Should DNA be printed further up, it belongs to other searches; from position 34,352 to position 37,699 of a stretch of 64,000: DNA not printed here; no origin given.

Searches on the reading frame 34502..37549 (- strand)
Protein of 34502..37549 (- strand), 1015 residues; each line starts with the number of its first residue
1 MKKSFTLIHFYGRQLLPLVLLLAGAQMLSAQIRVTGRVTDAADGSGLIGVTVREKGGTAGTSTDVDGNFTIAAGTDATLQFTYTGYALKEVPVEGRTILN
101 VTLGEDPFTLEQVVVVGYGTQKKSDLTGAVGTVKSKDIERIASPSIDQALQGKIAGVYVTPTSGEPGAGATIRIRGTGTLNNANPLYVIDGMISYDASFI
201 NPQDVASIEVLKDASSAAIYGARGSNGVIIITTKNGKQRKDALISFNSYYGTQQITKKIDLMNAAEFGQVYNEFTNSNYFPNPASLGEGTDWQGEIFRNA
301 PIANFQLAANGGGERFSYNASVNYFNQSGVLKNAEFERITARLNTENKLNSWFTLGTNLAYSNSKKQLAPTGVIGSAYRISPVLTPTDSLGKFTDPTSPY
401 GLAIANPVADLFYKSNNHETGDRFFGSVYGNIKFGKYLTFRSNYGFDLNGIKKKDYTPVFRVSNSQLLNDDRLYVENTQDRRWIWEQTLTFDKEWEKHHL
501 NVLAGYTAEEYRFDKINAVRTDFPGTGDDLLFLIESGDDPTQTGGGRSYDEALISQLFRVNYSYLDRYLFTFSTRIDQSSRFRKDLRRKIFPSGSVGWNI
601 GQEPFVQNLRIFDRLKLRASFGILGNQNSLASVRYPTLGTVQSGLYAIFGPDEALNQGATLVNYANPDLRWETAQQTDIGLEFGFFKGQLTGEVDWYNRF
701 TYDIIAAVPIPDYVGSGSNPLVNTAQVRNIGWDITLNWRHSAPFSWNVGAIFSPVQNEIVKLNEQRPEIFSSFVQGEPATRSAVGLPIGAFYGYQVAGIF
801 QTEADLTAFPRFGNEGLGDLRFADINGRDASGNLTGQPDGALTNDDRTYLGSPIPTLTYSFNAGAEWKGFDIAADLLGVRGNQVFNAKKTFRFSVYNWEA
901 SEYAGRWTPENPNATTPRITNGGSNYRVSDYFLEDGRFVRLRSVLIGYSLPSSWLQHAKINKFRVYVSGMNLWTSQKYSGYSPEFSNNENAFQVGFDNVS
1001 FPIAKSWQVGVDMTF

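Call 67: search_protein_families(library=pfam, proteins=[window:34502-37549:-], max_evalue=0.00001)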
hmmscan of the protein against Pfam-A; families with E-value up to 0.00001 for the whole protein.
window:34502-37549:- (1015 aa): 4 families
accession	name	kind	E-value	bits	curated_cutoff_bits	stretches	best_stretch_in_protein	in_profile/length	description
PF07715.20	Plug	-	3.9e-20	72.8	23.9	1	123-228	2-107/107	TonB-dependent Receptor Plug Domain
PF13715.12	CarbopepD_reg_2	-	1.9e-14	53.9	32.2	1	34-115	1-88/88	CarboxypepD_reg-like domain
PF00593.30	TonB_dep_Rec_b-barrel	-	8.8e-12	46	27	1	413-879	50-380/436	TonB dependent receptor-like, beta-barrel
PF13620.12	CarboxypepD_reg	-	2.1e-06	28.4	32.3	1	34-103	2-81/82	Carboxypeptidase regulatory-like domain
